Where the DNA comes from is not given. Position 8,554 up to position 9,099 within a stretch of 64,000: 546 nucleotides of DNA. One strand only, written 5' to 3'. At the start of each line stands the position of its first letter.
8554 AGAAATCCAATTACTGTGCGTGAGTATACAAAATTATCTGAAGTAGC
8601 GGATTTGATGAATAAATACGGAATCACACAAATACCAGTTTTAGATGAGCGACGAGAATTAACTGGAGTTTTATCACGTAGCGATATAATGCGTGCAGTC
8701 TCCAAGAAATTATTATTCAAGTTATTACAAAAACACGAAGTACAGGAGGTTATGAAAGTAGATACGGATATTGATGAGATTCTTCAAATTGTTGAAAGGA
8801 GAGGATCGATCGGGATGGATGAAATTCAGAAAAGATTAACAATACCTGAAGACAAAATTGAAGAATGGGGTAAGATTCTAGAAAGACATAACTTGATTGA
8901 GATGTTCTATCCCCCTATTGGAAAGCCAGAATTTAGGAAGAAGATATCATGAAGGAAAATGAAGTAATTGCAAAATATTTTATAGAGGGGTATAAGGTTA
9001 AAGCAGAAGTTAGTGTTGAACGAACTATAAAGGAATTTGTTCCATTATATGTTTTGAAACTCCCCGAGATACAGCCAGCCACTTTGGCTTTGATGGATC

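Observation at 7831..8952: CBS-domain protein with a lysine/arginine-rich tail, translationally coupled to the pilus ATPase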

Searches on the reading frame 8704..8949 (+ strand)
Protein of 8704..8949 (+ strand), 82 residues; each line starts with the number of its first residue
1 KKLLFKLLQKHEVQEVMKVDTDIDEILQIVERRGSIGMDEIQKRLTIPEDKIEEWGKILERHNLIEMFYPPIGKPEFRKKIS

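Call 17: search_protein_families(library=pfam, proteins=[window:8704-8949:+], max_evalue=10)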
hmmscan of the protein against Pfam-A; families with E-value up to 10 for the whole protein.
window:8704-8949:+ (82 aa): 1 family
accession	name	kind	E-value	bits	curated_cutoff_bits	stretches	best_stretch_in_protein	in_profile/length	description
PF14394.12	DUF4423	-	0.017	15.4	30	1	38-67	39-68/165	Domain of unknown function (DUF4423)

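Call 36: find_homologous_proteins(query=A4, max_evalue=0.01)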
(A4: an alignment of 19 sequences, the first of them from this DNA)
Query A4 (19 sequences) (66 aa, profile of the alignment): 4 proteins with E <= 0.01 among 292 candidates.
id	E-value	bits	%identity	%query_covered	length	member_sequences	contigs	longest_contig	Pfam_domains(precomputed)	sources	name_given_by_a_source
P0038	5.9e-30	121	64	97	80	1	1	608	-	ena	-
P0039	2.8e-22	96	51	86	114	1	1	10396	-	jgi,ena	-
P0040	4.0e-20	89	43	92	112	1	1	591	-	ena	-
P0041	2.5e-17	80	81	65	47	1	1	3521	-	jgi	jgi:hypothetical protein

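Call 37: search_solved_structures(query=A4, max_evalue=10, show_alignments=2)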
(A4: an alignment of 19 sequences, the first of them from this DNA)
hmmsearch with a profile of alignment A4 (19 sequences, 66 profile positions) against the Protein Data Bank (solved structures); distinct sequences matched with E-value up to 10: 9.
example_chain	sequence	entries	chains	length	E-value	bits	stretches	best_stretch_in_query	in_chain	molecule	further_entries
1mkm_A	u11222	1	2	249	0.017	18.2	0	11-49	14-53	IclR transcriptional regulator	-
2ma3_A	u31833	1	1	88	0.058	16.5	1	20-47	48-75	DNA replication initiator (Cdc21/Cdc54)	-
1i1g_A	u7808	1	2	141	0.31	14.1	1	10-50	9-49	TRANSCRIPTIONAL REGULATOR LRPA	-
2zme_A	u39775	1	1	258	0.37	13.9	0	7-35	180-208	Vacuolar-sorting protein SNF8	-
2efo_A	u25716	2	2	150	0.63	13.1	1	7-58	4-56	150aa long hypothetical transcriptional regulator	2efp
2e7w_A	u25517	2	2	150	0.64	13.1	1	7-58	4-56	150aa long hypothetical transcriptional regulator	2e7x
2efq_A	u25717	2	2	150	0.65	13.1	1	7-58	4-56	150aa long hypothetical transcriptional regulator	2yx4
1s3j_A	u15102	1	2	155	0.67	13.1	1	10-49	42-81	YusO protein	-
2pmh_A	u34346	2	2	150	0.7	13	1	7-58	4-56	150aa long hypothetical transcriptional regulator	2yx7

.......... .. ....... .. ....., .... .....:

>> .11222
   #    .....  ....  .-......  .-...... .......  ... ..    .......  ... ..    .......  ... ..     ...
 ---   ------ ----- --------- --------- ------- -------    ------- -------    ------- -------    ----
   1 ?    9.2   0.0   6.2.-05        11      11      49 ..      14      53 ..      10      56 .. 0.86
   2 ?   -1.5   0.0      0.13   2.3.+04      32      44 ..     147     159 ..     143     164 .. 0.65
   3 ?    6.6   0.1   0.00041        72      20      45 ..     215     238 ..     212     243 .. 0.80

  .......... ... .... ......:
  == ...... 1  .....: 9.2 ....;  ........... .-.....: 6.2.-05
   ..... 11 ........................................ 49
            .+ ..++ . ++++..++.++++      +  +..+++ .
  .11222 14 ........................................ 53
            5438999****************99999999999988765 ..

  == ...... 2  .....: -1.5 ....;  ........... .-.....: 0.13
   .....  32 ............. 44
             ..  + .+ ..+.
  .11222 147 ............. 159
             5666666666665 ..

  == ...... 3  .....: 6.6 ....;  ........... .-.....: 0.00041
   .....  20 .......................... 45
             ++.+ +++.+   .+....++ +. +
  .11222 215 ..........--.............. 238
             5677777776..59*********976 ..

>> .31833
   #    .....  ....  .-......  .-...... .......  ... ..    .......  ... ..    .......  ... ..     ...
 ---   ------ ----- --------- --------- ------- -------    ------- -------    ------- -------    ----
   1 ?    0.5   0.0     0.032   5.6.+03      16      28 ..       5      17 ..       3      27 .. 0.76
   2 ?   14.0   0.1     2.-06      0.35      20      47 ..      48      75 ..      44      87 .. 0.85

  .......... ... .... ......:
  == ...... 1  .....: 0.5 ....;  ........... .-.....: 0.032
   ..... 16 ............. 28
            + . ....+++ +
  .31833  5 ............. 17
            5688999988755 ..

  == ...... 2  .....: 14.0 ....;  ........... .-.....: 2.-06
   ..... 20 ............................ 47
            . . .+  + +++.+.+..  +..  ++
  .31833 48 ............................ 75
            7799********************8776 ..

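Call 39: find_encoding_contigs(protein=P0039, flank=6000, max_places=2)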
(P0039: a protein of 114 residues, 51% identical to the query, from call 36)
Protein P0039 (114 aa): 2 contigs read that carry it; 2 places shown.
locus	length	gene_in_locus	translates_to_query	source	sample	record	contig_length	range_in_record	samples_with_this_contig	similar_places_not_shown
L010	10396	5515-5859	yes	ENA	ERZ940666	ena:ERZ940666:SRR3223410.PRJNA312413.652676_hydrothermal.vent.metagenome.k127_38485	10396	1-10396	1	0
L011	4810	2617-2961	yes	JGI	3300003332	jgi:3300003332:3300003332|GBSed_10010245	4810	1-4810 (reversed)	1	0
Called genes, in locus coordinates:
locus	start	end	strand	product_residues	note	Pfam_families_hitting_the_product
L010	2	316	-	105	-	?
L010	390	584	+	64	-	-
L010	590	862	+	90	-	-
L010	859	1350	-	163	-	-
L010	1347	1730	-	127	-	-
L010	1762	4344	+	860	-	PF00092:VWA, PF13519:VWA_2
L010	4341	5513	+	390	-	-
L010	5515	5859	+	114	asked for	-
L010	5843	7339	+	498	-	PF00437:T2SSE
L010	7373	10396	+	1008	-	?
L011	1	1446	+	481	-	?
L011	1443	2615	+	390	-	-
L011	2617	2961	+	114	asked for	-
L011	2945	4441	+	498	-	PF00437:T2SSE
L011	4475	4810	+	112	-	?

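Call 40: predict_structure(alignment_id=A3)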
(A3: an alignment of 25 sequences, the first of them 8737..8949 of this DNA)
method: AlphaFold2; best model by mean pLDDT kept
length: 71 residues; sequences in the alignment: 25
mean_pLDDT: 83.7   pTM: 0.62
mean pLDDT of the five models: 83.7, 83.5, 82.7, 82.0, 82.0
residues with pLDDT >= 90: 22; 70-90: 38; 50-70: 8; < 50: 3
segments of 3 or more residues with pLDDT < 50: 1-3
pLDDT, mean of each block of 10 residues (from residue 1): 58 88 90 87 90 90 87 53
secondary structure, 60 per line:
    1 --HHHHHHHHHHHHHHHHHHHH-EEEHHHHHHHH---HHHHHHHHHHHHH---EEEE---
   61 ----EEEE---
elements in order: H3-22 E24-26 H27-34 H38-50 E54-57 E65-68

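Call 43: fold_search(model_id=the predicted structure, library=pdb)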
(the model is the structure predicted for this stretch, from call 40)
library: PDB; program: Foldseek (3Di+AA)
matches with E <= 10: 1849; with E <= 0.001: 0
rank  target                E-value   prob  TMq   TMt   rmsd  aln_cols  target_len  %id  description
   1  2htj                  4.8e-03  1.00  0.66  0.59   2.1        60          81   18  NMR structure of E.coli PapI (released 2007-01-30)
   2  4jba_B                8.2e-03  1.00  0.67  0.38   2.2        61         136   16  Crystal Structure of the Oxidized Form of MarR from E.coli (released 2013-10-16)
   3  1s3j_B                9.4e-03  1.00  0.66  0.35   2.0        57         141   19  X-ray crystal structure of YusO protein from Bacillus subtilis (released 2004-04-13)
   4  5f7q_L                1.1e-02  1.00  0.67  0.15   3.5        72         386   15  ROK repressor Lmo0178 from Listeria monocytogenes bound to operator (released 2016-09-07)
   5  3vb2_A                1.2e-02  1.00  0.67  0.38   2.2        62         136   14  Crystal Structure of the Reduced Form of MarR from E.coli (released 2013-01-30)
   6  5f7q_C                1.2e-02  1.00  0.67  0.15   3.5        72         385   15  ROK repressor Lmo0178 from Listeria monocytogenes bound to operator (released 2016-09-07)
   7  9j8g_A                1.2e-02  1.00  0.63  0.74   2.7        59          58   14  mouse zbp1 hybrid complex (released 2025-06-25)
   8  2dk5_MODEL_1_A        1.2e-02  1.00  0.64  0.52   2.5        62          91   21  Solution structure of Winged-Helix domain in RNA polymerase III 39KDa polypeptide (released 2006-10-06)
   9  7bzh_MODEL_1_A        1.2e-02  1.00  0.57  0.66   3.3        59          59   14  Solution structure of a DNA binding protein from Sulfolobus islandicus (released 2021-04-28)
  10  5f7q_E                1.3e-02  1.00  0.68  0.15   3.4        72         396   15  ROK repressor Lmo0178 from Listeria monocytogenes bound to operator (released 2016-09-07)
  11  8g5s_A                1.3e-02  0.99  0.53  0.13   6.7        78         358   14  Crystal structure of apo TnmJ (released 2023-10-18)
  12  8cll_A                1.5e-02  1.00  0.67  0.18   2.8        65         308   15  Structural insights into human TFIIIC promoter recognition (released 2023-06-21)
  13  1qgp_MODEL_1_A        1.5e-02  1.00  0.71  0.67   2.8        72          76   15  NMR STRUCTURE OF THE Z-ALPHA DOMAIN OF ADAR1, 15 STRUCTURES (released 1999-10-19)
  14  1q1h                  1.5e-02  1.00  0.65  0.56   2.4        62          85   18  An extended winged helix domain in general transcription factor E/IIE alpha (released 2003-12-09)
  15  4lb5_B                1.6e-02  1.00  0.63  0.69   1.8        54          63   15  Crystal structure of PKZ Zalpha in complex with ds(CG)6 (hexagonal form) (released 2013-09-18)
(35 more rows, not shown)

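Call 47: find_related_loci(query=A4, collection=genome_contigs, flank=6000)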
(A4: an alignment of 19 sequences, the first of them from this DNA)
Query A4 (66 aa) in genome_contigs; peptide patterns used: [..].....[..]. (x = any residue, [..] = any of these).
103 stretches matched a pattern; 8 encode a relative of the query (tblastn E <= 1e-3); 8 distinct loci.
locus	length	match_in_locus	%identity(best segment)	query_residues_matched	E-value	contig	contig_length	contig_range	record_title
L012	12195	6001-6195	80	1-65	1e-34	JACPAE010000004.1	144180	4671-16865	MAG: Candidatus Aenigmatarchaeota archaeon isolate NC_groundwater_223_Ag_S-0.2um_43_16 S5_GD2017_2_S2_scaffold_426, whol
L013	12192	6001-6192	73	1-64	2e-31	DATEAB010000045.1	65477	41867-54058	MAG TPA_asm: archaeon isolate SMAG_U8207 k141_1016448, whole genome shotgun sequence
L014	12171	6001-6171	49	3-59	2e-18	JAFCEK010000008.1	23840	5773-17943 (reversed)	MAG: Candidatus Aenigmatarchaeota archaeon isolate Meg22_1214_Bin_103 Meg22_1214_Bin_103_scaffold_6068, whole genome sho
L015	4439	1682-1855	48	2-59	1e-17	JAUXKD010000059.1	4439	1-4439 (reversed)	MAG: Candidatus Aenigmatarchaeota archaeon isolate CSMAG_3099 CSMAG_3099_k127_16899127_length_4439_cov_6.0000, whole gen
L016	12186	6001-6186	40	1-62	8e-15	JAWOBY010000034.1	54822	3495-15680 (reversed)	MAG: Candidatus Woesearchaeota archaeon isolate BLK3-3.bin.38 k191_642119, whole genome shotgun sequence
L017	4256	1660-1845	40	2-63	3e-14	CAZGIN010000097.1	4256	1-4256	MAG TPA_asm: uncultured Methanosarcinales archaeon isolate binchicken_co129_420 genome assembly, contig: NODE_77481_leng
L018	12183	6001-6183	36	1-61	8e-13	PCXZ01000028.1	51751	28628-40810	MAG: Candidatus Woesearchaeota archaeon CG10_big_fil_rev_8_21_14_0_10_44_13 CG10_8_21_14_0.10_scaffold_396_c, whole geno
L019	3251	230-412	33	1-61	7e-12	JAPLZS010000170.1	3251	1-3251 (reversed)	MAG: Candidatus Woesearchaeota archaeon isolate LacPavin_0419_WC90_MAG_41_5 LacPavin_0419_WC90_scaffold_941367, whole ge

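Call 55: search_protein_families(library=pfam, proteins=[L016:5347-6240:+, L018:5431-6273:+, L014:5719-6225:+, L017:1369-1848:+, L019:98-517:+, P0039, L017:29-667:+, L017:886-1359:+], max_evalue=0.1)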
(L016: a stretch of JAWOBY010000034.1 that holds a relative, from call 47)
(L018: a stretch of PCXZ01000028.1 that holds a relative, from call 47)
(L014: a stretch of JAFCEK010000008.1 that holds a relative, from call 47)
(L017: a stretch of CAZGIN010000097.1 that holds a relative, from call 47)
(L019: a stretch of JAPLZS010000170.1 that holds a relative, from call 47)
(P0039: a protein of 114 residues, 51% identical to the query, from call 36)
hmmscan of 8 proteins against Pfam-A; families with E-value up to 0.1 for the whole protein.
L016:5347-6240:+ (298 aa): 1 family
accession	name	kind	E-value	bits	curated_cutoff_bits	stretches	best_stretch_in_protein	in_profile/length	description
PF13518.12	HTH_28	-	0.03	14.9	25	0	236-263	12-38/52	Helix-turn-helix domain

L018:5431-6273:+ (281 aa): 1 family
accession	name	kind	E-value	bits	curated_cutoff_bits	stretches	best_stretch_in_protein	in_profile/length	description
PF13518.12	HTH_28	-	0.0054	17.2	25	1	207-238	11-41/52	Helix-turn-helix domain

L014:5719-6225:+ (169 aa): 11 families
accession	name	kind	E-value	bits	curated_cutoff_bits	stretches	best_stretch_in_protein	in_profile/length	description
PF13240.11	Zn_Ribbon_1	-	0.00019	21.5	25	1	33-51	1-19/23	zinc-ribbon domain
PF13248.11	Zn_ribbon_3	-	0.00019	21.2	27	1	31-51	2-22/26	zinc-ribbon domain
PF12773.13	DZR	-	0.00052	20.6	27.3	1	31-51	24-44/45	Double zinc ribbon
PF01783.29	Ribosomal_L32p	-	0.0069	17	21.3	1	13-51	8-45/56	Ribosomal L32p protein family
PF14952.11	zf-tcix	-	0.0069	16.4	31.2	1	32-48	11-27/42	Putative treble-clef, zinc-finger, Zn-binding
PF24460.1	DUF7575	-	0.016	15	28.5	1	31-54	3-26/28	Domain of unknown function (DUF7575)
PF18912.6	DZR_2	-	0.021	15.1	27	1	32-56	8-32/56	Double zinc ribbon domain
PF10571.15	UPF0547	-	0.024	15.2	29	1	32-51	1-20/26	Uncharacterised protein family UPF0547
PF12172.15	zf-ChsH2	-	0.024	14.8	23.2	1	32-54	12-34/37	ChsH2, rubredoxin-like zinc ribbon domain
PF17032.10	Zn_ribbon_15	-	0.057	14.7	28.9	1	27-51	51-72/73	zinc-ribbon family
PF07754.17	HVO_2753_ZBP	-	0.064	13.5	33.2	0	33-53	18-35/46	Small zinc finger protein HVO_2753-like, Zn-binding pocket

L017:1369-1848:+ (160 aa): 5 families
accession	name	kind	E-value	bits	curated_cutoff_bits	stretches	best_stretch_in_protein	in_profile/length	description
PF06627.17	DUF1153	-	0.015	15.8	23.5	1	114-144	45-75/87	Protein of unknown function (DUF1153)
PF13518.12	HTH_28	-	0.016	15.7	25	1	119-145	16-42/52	Helix-turn-helix domain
PF19187.6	HTH_PafC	-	0.03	14.6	32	1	105-145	8-48/115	PafC helix-turn-helix domain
PF21120.3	MCM_WH_arc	-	0.037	14.5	26.1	1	122-151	31-58/63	Archaeal MCM, winged-helix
PF10061.14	DUF2299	-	0.052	13.8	22.8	1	9-48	63-101/138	Uncharacterized conserved protein (DUF2299)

L019:98-517:+ (140 aa): 3 families
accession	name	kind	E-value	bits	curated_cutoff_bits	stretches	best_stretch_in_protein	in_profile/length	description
PF22621.2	CurL-like_PKS_C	-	0.011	16.1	27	1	44-81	10-47/64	CurL-like, PKS C-terminal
PF01047.28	MarR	-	0.064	13.6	24.6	0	57-96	11-50/59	MarR family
PF13511.11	DUF4124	-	0.077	13.7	22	0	50-81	10-41/56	Domain of unknown function (DUF4124)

P0039 (114 aa): 7 families
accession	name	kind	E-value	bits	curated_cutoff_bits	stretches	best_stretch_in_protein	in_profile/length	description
PF13518.12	HTH_28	-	0.0021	18.5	25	1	56-94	5-41/52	Helix-turn-helix domain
PF25212.1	HVO_A0114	-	0.0038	17.4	27.6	1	55-97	26-68/84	HVO_A0114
PF09602.15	PhaP_Bmeg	-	0.0091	16.4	28.3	1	20-91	27-99/168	Polyhydroxyalkanoic acid inclusion protein (PhaP_Bmeg)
PF19187.6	HTH_PafC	-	0.027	14.7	32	1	53-85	3-38/115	PafC helix-turn-helix domain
PF13412.12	HTH_24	-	0.049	13.6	21.9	1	55-80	7-32/48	Winged helix-turn-helix DNA-binding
PF05225.22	HTH_psq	-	0.068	13.3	20.4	0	63-77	14-28/45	helix-turn-helix, Psq domain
PF01047.28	MarR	-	0.077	13.3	24.6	0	56-95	8-47/59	MarR family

L017:29-667:+ (213 aa): 1 family
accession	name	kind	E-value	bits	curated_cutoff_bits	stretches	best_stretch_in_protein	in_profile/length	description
PF06745.19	ATPase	-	1.7e-36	126.2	26.6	2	1-90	34-133/231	KaiC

L017:886-1359:+ (158 aa): 0 families

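Call 56: search_protein_representatives(alignment_id=A4)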
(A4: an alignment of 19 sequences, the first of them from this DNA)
Query: 19 sequences, 66 profile positions. Proteins with E-value up to 0.001 (for the whole library): 2127; up to 1e-10: 611; up to 1e-30: 2. The best 150 are listed.
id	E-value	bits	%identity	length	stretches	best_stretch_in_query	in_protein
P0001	6.3e-32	125.3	-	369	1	1-65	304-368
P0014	8.9e-31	121.6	-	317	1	2-66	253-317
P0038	1.9e-30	120.6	-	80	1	1-65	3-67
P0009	2.3e-30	120.3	-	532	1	2-64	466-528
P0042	2.6e-30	120.2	-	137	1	2-65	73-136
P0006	5.6e-30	119.1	-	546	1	2-66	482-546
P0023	5.3e-29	115.9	-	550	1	2-66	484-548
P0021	1.1e-28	114.9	-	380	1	2-66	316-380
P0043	8.3e-26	105.7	-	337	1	2-66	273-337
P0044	2.1e-25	104.4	-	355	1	2-65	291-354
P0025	4.5e-25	103.4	-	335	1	2-66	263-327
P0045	1.6e-24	101.6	-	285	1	3-64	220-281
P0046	8.8e-23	96.0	-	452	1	2-64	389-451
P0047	1.9e-22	94.9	-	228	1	2-64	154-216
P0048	7.3e-22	93.1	-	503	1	2-65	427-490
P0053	3.2e-20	87.8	-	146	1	2-61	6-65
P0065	3.7e-19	84.4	-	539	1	2-64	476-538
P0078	1.7e-18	82.3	-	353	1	3-65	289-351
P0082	2.4e-18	81.8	-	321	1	3-62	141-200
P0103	1.5e-17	79.2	-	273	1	4-64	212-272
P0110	2.3e-17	78.7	-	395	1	2-64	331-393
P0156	3.0e-16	75.1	-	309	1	3-62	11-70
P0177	8.5e-16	73.7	-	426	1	5-61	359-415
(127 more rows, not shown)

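Call 59: search_protein_families(library=pfam, alignment_id=A5, max_evalue=0.0001)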
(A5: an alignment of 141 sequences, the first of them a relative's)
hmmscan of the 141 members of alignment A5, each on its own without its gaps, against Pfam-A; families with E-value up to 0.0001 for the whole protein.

A. member 1, P0042 (137 aa): 1 family
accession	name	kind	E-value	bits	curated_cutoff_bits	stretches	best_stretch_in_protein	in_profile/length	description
PF00571.33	CBS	-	2.6e-14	53.7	24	1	1-52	5-56/57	CBS domain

B. families by the number of members that match (of 141 scanned): 12 families
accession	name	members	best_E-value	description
PF00571.33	CBS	17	8.4e-35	CBS domain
PF13518.12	HTH_28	3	1.2e-06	Helix-turn-helix domain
PF01047.28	MarR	3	5.7e-06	MarR family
PF09987.14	DUF2226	2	1e-07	Uncharacterized protein conserved in archaea (DUF2226)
PF01040.23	UbiA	2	4.7e-07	UbiA prenyltransferase family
PF13894.12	zf-C2H2_4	1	1.9e-09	C2H2-type zinc finger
PF00096.32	zf-C2H2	1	5e-09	Zinc finger, C2H2 type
PF12171.14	zf-C2H2_jaz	1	2.2e-06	Zinc-finger double-stranded RNA-binding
PF13567.11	DUF4131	1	4.6e-06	Domain of unknown function (DUF4131)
PF01044.25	Vinculin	1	1.1e-05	Vinculin family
PF07195.17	FliD_C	1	5.6e-05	Flagellar hook-associated protein 2 C-terminus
PF08279.18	HTH_11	1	6.7e-05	HTH domain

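Call 70: list_cluster_members(proteins=[P0053, P0082, P0156, P0078, P0103, P0046, P0048, P0065, P0110, P0177])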
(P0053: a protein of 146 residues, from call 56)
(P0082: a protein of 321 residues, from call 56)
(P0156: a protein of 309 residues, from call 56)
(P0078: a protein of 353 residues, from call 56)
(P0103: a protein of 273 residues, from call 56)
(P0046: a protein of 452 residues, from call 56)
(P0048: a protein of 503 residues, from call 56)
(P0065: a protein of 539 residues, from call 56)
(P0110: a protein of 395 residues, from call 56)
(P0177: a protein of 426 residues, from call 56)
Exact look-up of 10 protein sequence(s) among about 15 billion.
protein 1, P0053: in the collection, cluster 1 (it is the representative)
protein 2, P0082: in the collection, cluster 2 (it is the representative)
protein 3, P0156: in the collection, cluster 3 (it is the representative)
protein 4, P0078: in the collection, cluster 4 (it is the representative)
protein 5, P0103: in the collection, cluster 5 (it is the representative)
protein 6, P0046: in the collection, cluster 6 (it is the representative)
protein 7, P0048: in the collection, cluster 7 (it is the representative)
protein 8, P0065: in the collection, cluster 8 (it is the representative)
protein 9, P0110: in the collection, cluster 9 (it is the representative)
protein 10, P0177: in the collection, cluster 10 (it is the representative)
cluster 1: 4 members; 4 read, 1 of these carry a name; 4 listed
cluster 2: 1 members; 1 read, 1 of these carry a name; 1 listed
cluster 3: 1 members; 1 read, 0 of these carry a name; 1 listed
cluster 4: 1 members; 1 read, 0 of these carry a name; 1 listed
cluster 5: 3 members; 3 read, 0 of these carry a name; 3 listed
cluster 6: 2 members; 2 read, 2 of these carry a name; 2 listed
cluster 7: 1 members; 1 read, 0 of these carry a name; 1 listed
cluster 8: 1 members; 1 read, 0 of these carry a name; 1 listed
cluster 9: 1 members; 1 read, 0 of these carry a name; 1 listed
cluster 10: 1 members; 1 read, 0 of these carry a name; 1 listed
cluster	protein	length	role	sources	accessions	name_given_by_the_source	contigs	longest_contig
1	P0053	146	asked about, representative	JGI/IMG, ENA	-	-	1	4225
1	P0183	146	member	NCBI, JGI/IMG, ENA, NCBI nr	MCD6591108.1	MAG: hypothetical protein J7K72_04010 [Candidatus Aenigmarchaeota archaeon] | hypothetical protein [Candidatus Aenigmarchaeota archaeon]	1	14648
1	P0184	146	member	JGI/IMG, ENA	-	-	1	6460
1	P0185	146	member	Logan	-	-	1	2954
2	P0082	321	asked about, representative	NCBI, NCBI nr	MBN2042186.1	MAG: hypothetical protein JW754_00105 [Candidatus Aenigmarchaeota archaeon] | hypothetical protein [Candidatus Aenigmarchaeota archaeon]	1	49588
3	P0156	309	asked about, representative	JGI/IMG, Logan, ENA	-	-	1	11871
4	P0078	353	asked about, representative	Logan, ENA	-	-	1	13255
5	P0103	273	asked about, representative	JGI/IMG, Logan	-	-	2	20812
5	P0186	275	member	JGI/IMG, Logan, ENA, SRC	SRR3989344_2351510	-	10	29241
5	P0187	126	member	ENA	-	-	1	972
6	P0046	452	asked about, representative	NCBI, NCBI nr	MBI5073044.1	hypothetical protein HZA99_04460, partial [Candidatus Woesearchaeota archaeon] | hypothetical protein [Candidatus Woesearchaeota archaeon]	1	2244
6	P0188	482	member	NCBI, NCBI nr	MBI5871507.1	hypothetical protein HZB88_00275 [archaeon] | hypothetical protein [archaeon]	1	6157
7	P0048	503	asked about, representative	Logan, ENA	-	-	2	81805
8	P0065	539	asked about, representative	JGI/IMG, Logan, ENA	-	-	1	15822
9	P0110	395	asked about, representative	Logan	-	-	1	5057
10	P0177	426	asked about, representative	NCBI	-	-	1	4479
